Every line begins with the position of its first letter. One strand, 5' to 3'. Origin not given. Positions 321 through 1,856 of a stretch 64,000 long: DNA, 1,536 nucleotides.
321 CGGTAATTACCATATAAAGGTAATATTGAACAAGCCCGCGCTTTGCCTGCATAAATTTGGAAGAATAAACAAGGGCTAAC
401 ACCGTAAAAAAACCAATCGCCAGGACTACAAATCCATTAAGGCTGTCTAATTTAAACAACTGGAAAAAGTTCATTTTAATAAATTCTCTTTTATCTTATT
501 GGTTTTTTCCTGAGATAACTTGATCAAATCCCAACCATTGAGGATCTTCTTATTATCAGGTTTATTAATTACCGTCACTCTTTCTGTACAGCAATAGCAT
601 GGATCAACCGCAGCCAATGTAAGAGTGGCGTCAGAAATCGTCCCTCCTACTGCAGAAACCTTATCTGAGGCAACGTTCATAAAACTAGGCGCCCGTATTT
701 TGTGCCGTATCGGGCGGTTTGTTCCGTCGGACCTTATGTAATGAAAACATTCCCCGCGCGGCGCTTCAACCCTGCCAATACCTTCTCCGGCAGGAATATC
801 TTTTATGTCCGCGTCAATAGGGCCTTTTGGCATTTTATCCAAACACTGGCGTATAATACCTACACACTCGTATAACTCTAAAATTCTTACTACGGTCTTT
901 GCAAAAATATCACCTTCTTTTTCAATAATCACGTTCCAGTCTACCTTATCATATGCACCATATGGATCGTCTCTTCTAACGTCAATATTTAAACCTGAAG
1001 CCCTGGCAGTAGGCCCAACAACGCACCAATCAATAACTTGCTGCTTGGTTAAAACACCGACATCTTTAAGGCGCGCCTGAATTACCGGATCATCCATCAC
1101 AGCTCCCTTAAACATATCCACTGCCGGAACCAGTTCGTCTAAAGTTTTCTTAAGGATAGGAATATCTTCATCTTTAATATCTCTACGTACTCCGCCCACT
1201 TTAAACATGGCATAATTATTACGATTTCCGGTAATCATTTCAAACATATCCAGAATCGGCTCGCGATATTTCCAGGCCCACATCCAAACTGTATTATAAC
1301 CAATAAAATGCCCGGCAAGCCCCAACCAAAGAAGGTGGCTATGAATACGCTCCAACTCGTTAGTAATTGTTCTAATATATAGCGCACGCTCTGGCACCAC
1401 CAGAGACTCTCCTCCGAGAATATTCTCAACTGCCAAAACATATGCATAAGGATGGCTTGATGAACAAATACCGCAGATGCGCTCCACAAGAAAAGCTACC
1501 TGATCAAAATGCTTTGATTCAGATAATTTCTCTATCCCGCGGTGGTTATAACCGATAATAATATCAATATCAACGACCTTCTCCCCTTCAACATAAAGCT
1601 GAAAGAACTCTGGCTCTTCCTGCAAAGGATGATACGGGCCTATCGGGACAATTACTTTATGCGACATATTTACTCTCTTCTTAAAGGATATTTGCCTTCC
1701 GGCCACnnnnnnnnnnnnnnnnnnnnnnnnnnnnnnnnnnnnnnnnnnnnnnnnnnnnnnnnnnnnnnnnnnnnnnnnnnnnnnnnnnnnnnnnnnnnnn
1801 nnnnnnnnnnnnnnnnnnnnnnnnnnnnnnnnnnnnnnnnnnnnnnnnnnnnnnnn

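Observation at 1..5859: Group-4 membrane [NiFe] hydrogenase fused in one operon with a sulfhydrogenase/AsrAB-like NAD(P)H module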

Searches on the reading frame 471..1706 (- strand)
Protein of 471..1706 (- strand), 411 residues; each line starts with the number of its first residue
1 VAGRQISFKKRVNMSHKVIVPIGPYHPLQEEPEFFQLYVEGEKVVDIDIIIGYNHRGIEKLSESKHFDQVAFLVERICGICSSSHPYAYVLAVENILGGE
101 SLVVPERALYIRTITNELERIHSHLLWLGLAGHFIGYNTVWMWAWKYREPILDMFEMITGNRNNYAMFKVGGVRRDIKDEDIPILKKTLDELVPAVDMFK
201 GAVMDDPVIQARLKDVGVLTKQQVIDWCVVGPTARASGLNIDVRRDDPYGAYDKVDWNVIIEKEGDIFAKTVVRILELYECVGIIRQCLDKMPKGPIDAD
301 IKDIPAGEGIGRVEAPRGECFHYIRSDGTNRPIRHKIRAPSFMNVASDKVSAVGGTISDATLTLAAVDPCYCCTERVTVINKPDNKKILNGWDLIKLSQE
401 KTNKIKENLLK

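Call 3: search_protein_families(library=pfam, proteins=[window:471-1706:-], max_evalue=0.01)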
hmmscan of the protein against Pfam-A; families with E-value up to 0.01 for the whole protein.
window:471-1706:- (411 aa): 2 families
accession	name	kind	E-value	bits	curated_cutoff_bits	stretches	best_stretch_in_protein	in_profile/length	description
PF00346.24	Complex1_49kDa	-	7.1e-72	242.2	24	2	135-301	2-168/271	Respiratory-chain NADH dehydrogenase, 49 Kd subunit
PF00374.24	NiFeSe_Hases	-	1.8e-13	50.7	25.8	1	56-127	1-69/508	Nickel-dependent hydrogenase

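Call 8: search_protein_families(library=ncbifam, proteins=[window:471-1706:-], max_evalue=0.001)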
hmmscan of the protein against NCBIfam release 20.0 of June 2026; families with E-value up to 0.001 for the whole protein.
window:471-1706:- (411 aa): 15 families
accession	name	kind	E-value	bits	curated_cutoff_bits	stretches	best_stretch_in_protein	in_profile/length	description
NF004739.1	PRK06075.1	equivalog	6.2e-101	337.9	360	2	20-300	3-280/384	NADH-quinone oxidoreductase subunit D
TIGR01962.1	NuoD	equivalog_domain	4.6e-89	299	459.35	2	17-302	2-284/386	NADH dehydrogenase (quinone) subunit D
NF040602.1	F420_dehyd_FpoD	exception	2e-85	287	600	1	15-374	5-370/372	F420H2 dehydrogenase subunit FpoD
NF008974.0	PRK12322.1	equivalog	1.7e-80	270.8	522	1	17-369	6-359/366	NADH-quinone oxidoreductase subunit D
NF009808.0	PRK13292.1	equivalog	5.8e-73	246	1156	2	9-295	400-682/791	NADH-quinone oxidoreductase subunit B/C/D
NF008728.0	PRK11742.1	equivalog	6.6e-66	222.9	840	2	9-301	206-495/598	NADH-quinone oxidoreductase subunit C/D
NF005649.0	PRK07415.1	equivalog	1.7e-64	218.3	583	2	16-298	9-289/394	NAD(P)H-quinone oxidoreductase subunit H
TIGR03295.1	frhA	equivalog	9.9e-17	61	392.5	1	56-128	41-110/412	coenzyme F420 hydrogenase subunit alpha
NF033181.1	NiFeSe_hydrog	equivalog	2.5e-14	53.1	600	1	38-127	21-106/507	nickel-dependent hydrogenase large subunit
NF040828.1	sulfhyd_ShyA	equivalog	4e-12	45.8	700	1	38-142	20-123/415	NAD(P)-dependent hydrogenase/sulfhydrogenase 2 subunit alpha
NF045518.1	H2_NiFeSe_large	exception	6e-12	45.1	780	1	36-126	19-105/485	NiFeSe hydrogenase large subunit HysA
NF041785.2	VhuA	equivalog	2.3e-10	39.6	800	1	44-127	28-107/418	F420-non-reducing hydrogenase Vhu subunit A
NF007778.0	PRK10467.1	equivalog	9.1e-08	30.8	969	1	52-126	35-106/567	hydrogenase 2 large subunit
NF007550.0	PRK10170.1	equivalog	5.6e-07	28.3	1101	1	40-127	38-122/597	Ni/Fe-hydrogenase large subunit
NF040832.1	sulfhyd_HydA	equivalog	8.6e-05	21.8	880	0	40-150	26-133/426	NADPH-dependent hydrogenase/sulfhydrogenase 1 subunit alpha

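Call 10: find_encoding_contigs(protein=window:471-1706:-, flank=10000, max_places=6)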
Protein window:471-1706:- (411 aa): no gene with exactly this product is on record in the collection.

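Call 12: find_encoding_contigs(protein=window:471-1667:-, flank=10000, max_places=6)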
Protein window:471-1667:- (398 aa): 2 contigs read that carry it; 2 places shown.
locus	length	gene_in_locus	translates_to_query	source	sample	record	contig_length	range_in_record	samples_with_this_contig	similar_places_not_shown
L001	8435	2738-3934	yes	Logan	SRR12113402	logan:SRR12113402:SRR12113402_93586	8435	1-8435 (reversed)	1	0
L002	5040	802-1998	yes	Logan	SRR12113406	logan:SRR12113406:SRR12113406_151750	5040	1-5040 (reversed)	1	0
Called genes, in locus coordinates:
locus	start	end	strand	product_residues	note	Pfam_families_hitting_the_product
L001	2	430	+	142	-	?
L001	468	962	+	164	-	PF00037:Fer4 (faint), PF12797:Fer4_2 (faint), PF12837:Fer4_6 (faint), PF12838:Fer4_7 (faint), PF13237:Fer4_10 (faint), PF13187:Fer4_9 (faint), PF13247:Fer4_11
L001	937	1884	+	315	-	PF00146:NADHdh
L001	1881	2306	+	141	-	PF01058:Oxidored_q6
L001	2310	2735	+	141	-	PF00329:Complex1_30kDa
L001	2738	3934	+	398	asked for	PF00374:NiFeSe_Hases, PF00346:Complex1_49kDa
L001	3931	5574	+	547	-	PF00361:Proton_antipo_M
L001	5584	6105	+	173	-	PF13244:MbhD, PF20501:MbhE (weak)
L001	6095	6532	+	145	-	PF04039:MnhB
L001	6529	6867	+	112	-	PF00420:Oxidored_q2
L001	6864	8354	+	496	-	PF00662:Proton_antipo_N, PF10125:NADHdeh_related, PF00361:Proton_antipo_M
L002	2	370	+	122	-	?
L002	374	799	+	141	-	PF00329:Complex1_30kDa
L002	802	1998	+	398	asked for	PF00374:NiFeSe_Hases, PF00346:Complex1_49kDa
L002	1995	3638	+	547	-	PF00361:Proton_antipo_M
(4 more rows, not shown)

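Call 19: find_related_loci(query=window:471-1667:-, collection=genome_contigs, flank=10000)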
Query window:471-1667:- (398 aa) in genome_contigs; peptide patterns used: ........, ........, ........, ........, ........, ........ (x = any residue, [..] = any of these).
518 stretches matched a pattern; 474 encode a relative of the query (tblastn E <= 1e-3); the best 80 are kept; 80 distinct loci.
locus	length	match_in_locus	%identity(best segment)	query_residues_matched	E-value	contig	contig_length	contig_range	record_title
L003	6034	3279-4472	96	1-398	0e+0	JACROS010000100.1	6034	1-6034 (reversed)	MAG: Candidatus Omnitrophota bacterium isolate NC_groundwater_1967_Pr3_S-0.2um_38_3 scaffold_887714, whole genome shotgu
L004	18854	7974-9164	88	1-397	0e+0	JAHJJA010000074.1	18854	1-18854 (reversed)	MAG: Candidatus Omnitrophota bacterium isolate Modern_marine_rock_biofilm.mb.15 Modern_marine_rock.mb.15_k141_427539, wh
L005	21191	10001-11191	87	1-397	0e+0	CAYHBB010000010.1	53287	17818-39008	MAG TPA_asm: uncultured Planctomycetales bacterium isolate ERP119294_co2_534 genome assembly, contig: k141_1064675, whol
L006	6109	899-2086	87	1-396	0e+0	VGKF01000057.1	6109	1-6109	MAG: Candidatus Omnitrophota bacterium isolate K_DeepCast_150m_m2_086 K_DeepCast_150m_m2_086_Ga0194126_10027557, whole g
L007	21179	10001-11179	88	1-393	0e+0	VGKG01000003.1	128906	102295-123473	MAG: Candidatus Omnitrophota bacterium isolate M_DeepCast_200m_m2_189 M_DeepCast_200m_m2_189_Ga0194113_10000038, whole g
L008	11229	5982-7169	86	1-396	0e+0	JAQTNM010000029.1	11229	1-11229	MAG: Candidatus Omnitrophota bacterium isolate STA_64 NODE_11699_length_11229_cov_2.690236_Sandtown_A, whole genome shot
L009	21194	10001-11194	85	1-398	0e+0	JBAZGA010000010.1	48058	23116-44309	MAG: Candidatus Omnitrophota bacterium isolate SO_2017_LW3_33 NODE_1586_length_48058_cov_1.224552_LW162_2017, whole geno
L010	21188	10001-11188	87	1-396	0e+0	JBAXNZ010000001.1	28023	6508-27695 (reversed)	MAG: bacterium isolate ELA492 MAG492_1, whole genome shotgun sequence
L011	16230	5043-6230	87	1-396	0e+0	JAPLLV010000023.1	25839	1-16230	MAG: Candidatus Omnitrophota bacterium isolate LacPavin_0920_WC90_MAG_47_10 LacPavin_0920_WC90_scaffold_713648, whole ge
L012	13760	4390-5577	86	1-396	0e+0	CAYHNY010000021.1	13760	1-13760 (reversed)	MAG TPA_asm: uncultured Planctomycetales bacterium isolate ERP119705_co14_517 genome assembly, contig: NODE_5382_length_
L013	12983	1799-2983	86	1-395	0e+0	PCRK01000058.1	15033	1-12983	MAG: Candidatus Omnitrophica bacterium CG23_combo_of_CG06-09_8_20_14_all_41_10 CG23_scaffold_2076_c, whole genome shotgu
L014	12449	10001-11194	85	1-398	0e+0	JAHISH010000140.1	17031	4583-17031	MAG: Candidatus Omnitrophota bacterium isolate MM_PC_MetaG.mb.163 MM_PC_MetaG.mb.163_k141_942383, whole genome shotgun s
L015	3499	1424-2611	85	1-396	0e+0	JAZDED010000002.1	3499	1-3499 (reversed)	MAG: Candidatus Omnitrophota bacterium isolate MEGAHIT-group-0.121 k141_1093721, whole genome shotgun sequence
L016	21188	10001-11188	84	1-396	0e+0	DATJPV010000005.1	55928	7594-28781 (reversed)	MAG TPA_asm: Patescibacteria group bacterium isolate SMAG_U14922 k141_1991008, whole genome shotgun sequence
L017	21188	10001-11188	85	1-396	0e+0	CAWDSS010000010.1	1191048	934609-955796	MAG: Candidatus Omnitrophota bacterium isolate MFD03726.bin.2.139 genome assembly, contig: contig_50884, whole genome sh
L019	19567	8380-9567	85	1-396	0e+0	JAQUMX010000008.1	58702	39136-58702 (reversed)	MAG: Candidatus Omnitrophota bacterium isolate STD1_164 NODE_1007_length_58702_cov_5.526470_Sandtown_D1, whole genome sh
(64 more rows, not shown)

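Call 22: search_solved_structures(query=window:471-1667:-, max_evalue=1e-10)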
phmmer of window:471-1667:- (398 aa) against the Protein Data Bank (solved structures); distinct sequences matched with E-value up to 1e-10: 68 (the best 60 are shown).
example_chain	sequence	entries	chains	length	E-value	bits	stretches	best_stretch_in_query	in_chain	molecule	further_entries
6cfw_L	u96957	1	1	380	6.1e-87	295.1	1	5-363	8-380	Membrane-bound hydrogenase subunit alpha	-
7z0s_E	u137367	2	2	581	5.2e-77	262.4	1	6-390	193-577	Formate hydrogenlyase subunit 5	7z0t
2fug_4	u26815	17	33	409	2.4e-64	220.7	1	7-285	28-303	NADH-quinone oxidoreductase chain 4 | NADH-QUINONE OXIDOREDUCTASE SUBUNIT 4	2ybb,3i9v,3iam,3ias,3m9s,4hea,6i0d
7q5y_B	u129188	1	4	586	4.3e-62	213.2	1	5-288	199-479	NADH-quinone oxidoreductase subunit C/D 2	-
6hum_H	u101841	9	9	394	5.9e-57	196.3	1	4-285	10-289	NAD(P)H-quinone oxidoreductase subunit H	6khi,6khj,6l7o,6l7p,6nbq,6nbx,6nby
7arc_D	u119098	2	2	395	4.9e-54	186.7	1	7-286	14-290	ND7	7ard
7eu3_H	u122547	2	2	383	1.8e-53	184.8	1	6-285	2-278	NAD(P)H-quinone oxidoreductase subunit H, chloroplastic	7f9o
9f5x_E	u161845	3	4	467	1.8e-52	181.5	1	8-284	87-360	NADH:ubiquinone oxidoreductase 49 kD subunit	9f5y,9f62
8e9g_D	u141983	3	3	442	3.8e-52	180.5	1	3-289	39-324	NADH-quinone oxidoreductase subunit D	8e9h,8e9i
9grx_H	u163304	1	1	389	8e-52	179.4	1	5-285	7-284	NAD(P)H-quinone oxidoreductase subunit H, chloroplastic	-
7wfg_H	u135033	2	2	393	3e-51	177.5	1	5-285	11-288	NAD(P)H-quinone oxidoreductase subunit H, chloroplastic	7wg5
6u8y_L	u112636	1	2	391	4.2e-51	177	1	10-357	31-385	NADH dehydrogenase subunit D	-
9iho_D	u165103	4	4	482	4.9e-51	176.8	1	8-292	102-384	NUCM (49 kDa) subunit of mitochondrial NADH:ubiquinone oxidoreductase (Complex I)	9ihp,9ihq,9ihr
8qby_D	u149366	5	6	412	1.6e-49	171.8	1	7-284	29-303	NADH-quinone oxidoreductase subunit D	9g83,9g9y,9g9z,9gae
8e73_S2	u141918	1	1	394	4.6e-49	170.3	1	8-290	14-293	NDUS2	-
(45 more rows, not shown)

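Call 29: find_homologous_proteins(query=window:471-1667:-)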
Query window:471-1667:- (398 aa): 8000 proteins with E <= 0.001 among 8000 candidates; the best 120 are listed.
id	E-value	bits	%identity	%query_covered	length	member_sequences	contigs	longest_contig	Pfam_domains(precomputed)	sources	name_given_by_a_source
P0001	4.8e-273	923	100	100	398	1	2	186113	PF00374.25,PF00346.25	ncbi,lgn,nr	ncbi:MAG: nickel-dependent hydrogenase large subunit [Candidatus Omnitrophica bacterium]|nr:nickel-d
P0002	1.1e-261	886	96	100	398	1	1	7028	PF00374.25,PF00346.25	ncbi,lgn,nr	ncbi:MAG: nickel-dependent hydrogenase large subunit [Candidatus Omnitrophica bacterium]|nr:nickel-d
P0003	1.5e-261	885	95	100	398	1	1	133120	PF00374.25,PF00346.25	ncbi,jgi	jgi:NADH-quinone oxidoreductase subunit D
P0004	1.3e-251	852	90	99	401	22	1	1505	PF00374.25,PF00346.25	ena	-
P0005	5.0e-249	844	89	100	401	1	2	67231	PF00374.25,PF00346.25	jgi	jgi:NADH-quinone oxidoreductase subunit D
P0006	5.2e-248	840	89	100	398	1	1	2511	PF00374.25,PF00346.25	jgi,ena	-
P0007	1.0e-247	839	89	99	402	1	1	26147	PF00374.25,PF00346.25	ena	-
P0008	1.3e-247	839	87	100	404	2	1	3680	PF00374.25,PF00346.25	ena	-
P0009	1.8e-247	839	90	99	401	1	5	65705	PF00374.25,PF00346.25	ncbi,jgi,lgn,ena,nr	ncbi:NADH:ubiquinone oxidoreductase [bacterium]|nr:MAG: NADH:ubiquinone oxidoreductase [bacterium]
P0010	2.2e-247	838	88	100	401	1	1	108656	PF00374.25,PF00346.25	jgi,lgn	jgi:NADH-quinone oxidoreductase subunit D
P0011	2.3e-247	838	89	100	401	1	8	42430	PF00374.25,PF00346.25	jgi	jgi:NADH-quinone oxidoreductase subunit D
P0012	2.7e-247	838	88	99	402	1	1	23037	PF00374.25,PF00346.25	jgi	-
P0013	3.3e-247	838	89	99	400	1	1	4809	PF00374.25,PF00346.25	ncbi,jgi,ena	-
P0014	4.0e-247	838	89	99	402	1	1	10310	PF00374.25,PF00346.25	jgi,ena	-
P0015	5.5e-247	837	88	99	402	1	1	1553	PF00374.25,PF00346.25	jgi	-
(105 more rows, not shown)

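Call 48: search_protein_families(library=pfam, proteins=[L019:3196-3828:+, L007:11199-11816:+, L007:17576-18187:+, L007:16300-16794:+, L007:16794-17162:+, L007:17211-17540:+, L007:18303-19541:+], max_evalue=0.001)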
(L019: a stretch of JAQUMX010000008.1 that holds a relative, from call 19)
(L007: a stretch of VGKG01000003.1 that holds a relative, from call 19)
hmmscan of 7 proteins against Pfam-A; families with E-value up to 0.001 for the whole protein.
L019:3196-3828:+ (210 aa): 3 families
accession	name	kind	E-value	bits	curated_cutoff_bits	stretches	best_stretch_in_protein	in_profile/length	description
PF02629.25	CoA_binding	-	7.5e-20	71.9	22.3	1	78-174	1-96/97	CoA binding domain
PF06971.19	Put_DNA-bind_N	-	7.4e-11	42.4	27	1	7-50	6-49/49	Putative DNA-binding protein N-terminus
PF01408.29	GFO_IDH_MocA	-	1.4e-05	26.2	24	1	82-166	2-87/120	Oxidoreductase family, NAD-binding Rossmann fold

L007:11199-11816:+ (205 aa): 1 family
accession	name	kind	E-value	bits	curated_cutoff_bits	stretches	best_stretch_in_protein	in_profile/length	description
PF01895.24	PhoU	-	1.1e-17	64.6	23.5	1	11-98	1-89/89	PhoU domain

L007:17576-18187:+ (203 aa): 6 families
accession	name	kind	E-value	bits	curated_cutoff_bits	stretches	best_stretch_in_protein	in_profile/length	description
PF12838.12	Fer4_7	-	1.1e-10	42.3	27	2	47-97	2-51/52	4Fe-4S dicluster domain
PF00037.32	Fer4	-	4.6e-07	29.8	21.1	1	40-63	1-24/24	4Fe-4S binding domain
PF14697.11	Fer4_21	-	2.2e-05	24.9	35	1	43-63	37-58/59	4Fe-4S dicluster domain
PF12797.12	Fer4_2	-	2.2e-05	24.5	24.5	1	39-59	2-22/22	4Fe-4S binding domain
PF13484.11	Fer4_16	-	5.1e-05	24.4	30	1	47-72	2-28/66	4Fe-4S double cluster binding domain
PF13187.11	Fer4_9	-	8.5e-05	22.9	27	1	46-96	1-49/52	4Fe-4S dicluster domain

L007:16300-16794:+ (164 aa): 1 family
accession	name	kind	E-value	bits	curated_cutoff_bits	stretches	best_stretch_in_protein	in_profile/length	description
PF01899.21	MNHE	-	1.2e-44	152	27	1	9-162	2-145/145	Na+/H+ ion antiporter subunit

L007:16794-17162:+ (122 aa): 1 family
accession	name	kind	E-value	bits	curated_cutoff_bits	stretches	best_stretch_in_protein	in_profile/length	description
PF04066.18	MrpF_PhaF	-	2.8e-18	66.6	23.3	1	64-116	1-53/53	Multiple resistance and pH regulation protein F (MrpF / PhaF)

L007:17211-17540:+ (109 aa): 1 family
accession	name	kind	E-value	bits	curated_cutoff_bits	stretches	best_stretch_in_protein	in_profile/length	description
PF03334.19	PhaG_MnhG_YufB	-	1.5e-25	89.7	23.4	1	9-88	1-80/80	Na+/H+ antiporter subunit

L007:18303-19541:+ (412 aa): 2 families
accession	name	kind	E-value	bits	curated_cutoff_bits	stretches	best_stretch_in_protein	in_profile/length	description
PF05977.19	MFS_3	-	3.3e-66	224.3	27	1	2-397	4-400/524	Transmembrane secretion effector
PF07690.21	MFS_1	-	5.3e-48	164.1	33.4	2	14-350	2-339/347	Major Facilitator Superfamily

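Call 49: search_solved_structures(query=L007:17576-18187:+, max_evalue=0.001)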
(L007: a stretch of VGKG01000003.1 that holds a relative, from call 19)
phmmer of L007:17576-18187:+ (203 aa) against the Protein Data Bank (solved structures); distinct sequences matched with E-value up to 0.001: 61 (the best 60 are shown).
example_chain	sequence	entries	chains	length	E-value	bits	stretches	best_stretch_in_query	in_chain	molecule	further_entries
7bkb_K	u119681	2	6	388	5.5e-16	62.1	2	35-123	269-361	Formylmethanofuran dehydrogenase, subunit F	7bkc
9sfi_T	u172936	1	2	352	1.4e-15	60.9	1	36-104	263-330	4Fe-4S ferredoxin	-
7z0s_F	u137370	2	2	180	3.6e-14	56.2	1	14-136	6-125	Formate hydrogenlyase subunit 6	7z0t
7wfg_I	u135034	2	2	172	3.4e-12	49.8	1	19-112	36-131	NAD(P)H-quinone oxidoreductase subunit I, chloroplastic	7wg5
6hum_I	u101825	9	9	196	7.9e-12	48.6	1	18-118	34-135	NAD(P)H-quinone oxidoreductase subunit I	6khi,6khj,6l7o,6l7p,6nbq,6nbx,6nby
9grx_I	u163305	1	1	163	3.6e-11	46.4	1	19-112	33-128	NAD(P)H-quinone oxidoreductase subunit I, chloroplastic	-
7b0n_I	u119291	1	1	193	1.1e-10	44.9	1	9-119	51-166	Subunit NUIM of protein NADH:Ubiquinone Oxidoreductase (Complex I)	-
5t5i_F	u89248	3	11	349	1.4e-10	44.5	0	35-107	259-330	Tungsten formylmethanofuran dehydrogenase subunit fwdF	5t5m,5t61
7zm7_I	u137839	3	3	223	1.5e-10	44.4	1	7-120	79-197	Oxidoreductase-like protein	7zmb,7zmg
7eu3_I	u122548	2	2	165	1.6e-10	44.3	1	19-112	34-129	NAD(P)H-quinone oxidoreductase subunit I, chloroplastic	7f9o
6gcs_I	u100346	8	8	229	1.6e-10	44.3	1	9-119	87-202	TYKY SUBUNIT (NUIM) | Subunit NUIM of NADH:Ubiquinone Oxidoreductase (Complex I)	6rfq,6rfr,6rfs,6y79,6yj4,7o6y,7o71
9iho_I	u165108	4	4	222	1.8e-10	44.2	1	12-119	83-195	NUIM (TYKY) subunit of mitochondrial NADH:ubiquinone oxidoreductase (Complex I)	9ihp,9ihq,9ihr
9sw6_H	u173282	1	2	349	1.8e-10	44.1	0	36-104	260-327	Tungsten formylmethanofuran dehydrogenase, subunit F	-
6u8y_N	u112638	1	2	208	6.1e-10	42.4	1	12-98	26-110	NADH dehydrogenase subunit I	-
5lc5_I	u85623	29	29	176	7.1e-09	38.9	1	7-117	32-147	NADH dehydrogenase [ubiquinone] iron-sulfur protein 8, mitochondrial | Mitochondrial complex I, TYKY subunit | NADH:ubiquinone oxidoreductase core subunit S8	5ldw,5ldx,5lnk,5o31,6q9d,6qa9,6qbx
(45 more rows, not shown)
